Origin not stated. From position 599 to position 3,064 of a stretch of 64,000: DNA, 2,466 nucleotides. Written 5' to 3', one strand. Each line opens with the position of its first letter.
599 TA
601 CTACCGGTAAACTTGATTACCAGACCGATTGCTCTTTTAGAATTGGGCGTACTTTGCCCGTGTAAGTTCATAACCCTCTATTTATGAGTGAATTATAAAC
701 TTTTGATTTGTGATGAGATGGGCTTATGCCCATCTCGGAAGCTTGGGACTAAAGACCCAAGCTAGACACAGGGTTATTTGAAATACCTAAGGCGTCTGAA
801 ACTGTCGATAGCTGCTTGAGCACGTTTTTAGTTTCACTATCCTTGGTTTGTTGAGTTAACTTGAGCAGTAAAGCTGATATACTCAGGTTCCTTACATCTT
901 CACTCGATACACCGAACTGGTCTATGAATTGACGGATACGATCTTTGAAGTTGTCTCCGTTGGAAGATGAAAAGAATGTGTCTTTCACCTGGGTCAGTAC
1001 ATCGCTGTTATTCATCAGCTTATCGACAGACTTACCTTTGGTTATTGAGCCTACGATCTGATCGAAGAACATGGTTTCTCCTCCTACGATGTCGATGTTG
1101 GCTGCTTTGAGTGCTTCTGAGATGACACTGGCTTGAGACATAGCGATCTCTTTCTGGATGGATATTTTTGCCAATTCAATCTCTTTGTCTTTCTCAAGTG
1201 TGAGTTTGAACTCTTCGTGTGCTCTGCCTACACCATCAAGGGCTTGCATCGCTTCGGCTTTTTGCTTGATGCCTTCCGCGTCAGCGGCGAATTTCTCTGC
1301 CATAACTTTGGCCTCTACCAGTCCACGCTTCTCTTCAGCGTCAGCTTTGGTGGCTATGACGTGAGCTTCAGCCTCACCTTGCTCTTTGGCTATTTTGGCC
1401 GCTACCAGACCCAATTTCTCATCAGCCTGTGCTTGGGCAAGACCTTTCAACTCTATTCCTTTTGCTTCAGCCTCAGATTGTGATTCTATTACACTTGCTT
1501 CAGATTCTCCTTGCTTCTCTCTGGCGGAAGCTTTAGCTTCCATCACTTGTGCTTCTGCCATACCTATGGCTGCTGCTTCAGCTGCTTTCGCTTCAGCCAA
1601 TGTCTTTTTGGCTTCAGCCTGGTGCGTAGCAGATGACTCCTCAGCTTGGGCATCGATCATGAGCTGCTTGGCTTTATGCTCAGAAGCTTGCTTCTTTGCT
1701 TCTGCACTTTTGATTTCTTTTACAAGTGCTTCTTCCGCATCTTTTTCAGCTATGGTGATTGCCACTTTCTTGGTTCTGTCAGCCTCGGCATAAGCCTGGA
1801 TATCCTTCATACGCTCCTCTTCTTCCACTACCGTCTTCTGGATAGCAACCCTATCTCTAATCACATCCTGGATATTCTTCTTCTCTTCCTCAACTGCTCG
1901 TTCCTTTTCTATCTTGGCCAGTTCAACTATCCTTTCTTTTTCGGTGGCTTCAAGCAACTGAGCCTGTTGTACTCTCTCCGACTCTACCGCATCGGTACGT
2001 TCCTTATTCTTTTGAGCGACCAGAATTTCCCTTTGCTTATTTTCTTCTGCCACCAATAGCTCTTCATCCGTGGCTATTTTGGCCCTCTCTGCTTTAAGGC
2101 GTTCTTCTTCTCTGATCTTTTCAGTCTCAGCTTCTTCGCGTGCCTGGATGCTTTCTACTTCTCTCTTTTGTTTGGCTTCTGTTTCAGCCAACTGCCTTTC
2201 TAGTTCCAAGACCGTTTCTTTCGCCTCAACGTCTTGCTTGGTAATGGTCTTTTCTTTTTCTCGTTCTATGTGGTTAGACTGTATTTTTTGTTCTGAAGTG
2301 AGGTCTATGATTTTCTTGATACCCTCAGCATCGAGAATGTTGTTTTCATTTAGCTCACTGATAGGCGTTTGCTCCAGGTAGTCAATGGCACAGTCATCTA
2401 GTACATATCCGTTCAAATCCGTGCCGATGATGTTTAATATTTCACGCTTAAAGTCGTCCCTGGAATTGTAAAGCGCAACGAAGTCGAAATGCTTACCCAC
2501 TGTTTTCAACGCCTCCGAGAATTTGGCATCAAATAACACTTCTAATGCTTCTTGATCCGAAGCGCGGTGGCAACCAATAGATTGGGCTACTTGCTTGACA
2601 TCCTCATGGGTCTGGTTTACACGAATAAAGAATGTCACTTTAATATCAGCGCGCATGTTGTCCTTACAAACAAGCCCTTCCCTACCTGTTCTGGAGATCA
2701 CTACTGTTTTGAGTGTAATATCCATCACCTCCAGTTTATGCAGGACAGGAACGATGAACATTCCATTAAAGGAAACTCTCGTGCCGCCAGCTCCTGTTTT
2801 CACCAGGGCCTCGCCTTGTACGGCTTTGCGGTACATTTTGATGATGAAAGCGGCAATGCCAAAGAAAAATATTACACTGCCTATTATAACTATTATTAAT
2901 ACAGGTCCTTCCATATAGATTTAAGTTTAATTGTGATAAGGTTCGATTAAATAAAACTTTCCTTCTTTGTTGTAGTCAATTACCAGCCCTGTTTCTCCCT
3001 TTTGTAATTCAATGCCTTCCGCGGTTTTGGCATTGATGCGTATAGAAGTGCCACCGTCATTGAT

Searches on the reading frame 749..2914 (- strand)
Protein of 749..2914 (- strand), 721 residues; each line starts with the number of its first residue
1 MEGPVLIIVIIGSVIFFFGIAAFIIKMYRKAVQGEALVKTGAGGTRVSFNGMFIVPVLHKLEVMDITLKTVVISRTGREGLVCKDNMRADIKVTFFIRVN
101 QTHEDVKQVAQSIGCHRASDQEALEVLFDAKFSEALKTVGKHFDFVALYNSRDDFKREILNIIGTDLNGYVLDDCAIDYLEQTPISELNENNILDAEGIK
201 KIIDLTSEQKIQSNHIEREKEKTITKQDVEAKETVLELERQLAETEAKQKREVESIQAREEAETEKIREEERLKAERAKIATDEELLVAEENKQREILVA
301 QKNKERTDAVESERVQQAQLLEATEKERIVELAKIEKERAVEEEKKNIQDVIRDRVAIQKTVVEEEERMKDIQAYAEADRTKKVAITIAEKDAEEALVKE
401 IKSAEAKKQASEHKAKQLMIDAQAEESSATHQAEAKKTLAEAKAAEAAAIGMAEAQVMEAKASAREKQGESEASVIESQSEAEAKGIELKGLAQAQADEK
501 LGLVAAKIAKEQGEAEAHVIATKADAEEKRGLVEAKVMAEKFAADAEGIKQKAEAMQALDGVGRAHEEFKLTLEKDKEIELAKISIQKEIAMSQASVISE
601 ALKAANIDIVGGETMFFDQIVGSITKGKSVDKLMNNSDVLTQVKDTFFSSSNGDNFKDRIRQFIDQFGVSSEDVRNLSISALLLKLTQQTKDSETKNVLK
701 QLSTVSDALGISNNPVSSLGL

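Call 7: search_protein_families(library=pfam, proteins=[window:749-2914:-], max_evalue=0.001)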
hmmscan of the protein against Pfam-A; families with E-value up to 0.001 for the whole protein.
window:749-2914:- (721 aa): 0 families

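Call 8: search_protein_families(library=ncbifam, proteins=[window:749-2914:-], max_evalue=0.001)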
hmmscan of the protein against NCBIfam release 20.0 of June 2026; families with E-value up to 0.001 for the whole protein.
window:749-2914:- (721 aa): 0 families

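Call 81: find_encoding_contigs(protein=window:749-2914:-, flank=10000, max_places=3)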
Protein window:749-2914:- (721 aa): 1 contig read that carries it; 1 place shown.
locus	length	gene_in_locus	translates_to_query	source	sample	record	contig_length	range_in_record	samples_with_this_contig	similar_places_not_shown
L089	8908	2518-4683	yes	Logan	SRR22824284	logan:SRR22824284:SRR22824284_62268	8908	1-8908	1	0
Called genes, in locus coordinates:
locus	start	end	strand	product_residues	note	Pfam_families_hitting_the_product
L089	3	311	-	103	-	?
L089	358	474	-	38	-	-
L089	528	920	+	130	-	PF10722:YbjN (weak), PF22550:CesT_Tir_1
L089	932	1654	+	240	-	PF04012:PspA_IM30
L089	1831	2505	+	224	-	-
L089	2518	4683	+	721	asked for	-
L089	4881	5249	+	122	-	-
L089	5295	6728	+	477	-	PF04087:DUF389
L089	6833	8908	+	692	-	?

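Call 94: search_protein_families(library=pfam, proteins=[window:749-2914:-], max_evalue=0.1)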
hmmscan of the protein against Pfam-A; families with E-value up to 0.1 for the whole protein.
window:749-2914:- (721 aa): 0 families

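Call 115: search_solved_structures(query=window:749-2914:-, max_evalue=1)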
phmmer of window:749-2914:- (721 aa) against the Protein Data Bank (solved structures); distinct sequences matched with E-value up to 1: 1.
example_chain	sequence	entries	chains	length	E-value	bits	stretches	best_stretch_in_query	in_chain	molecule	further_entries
3vem_A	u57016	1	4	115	0.81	11.6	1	217-274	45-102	Helicase protein MOM1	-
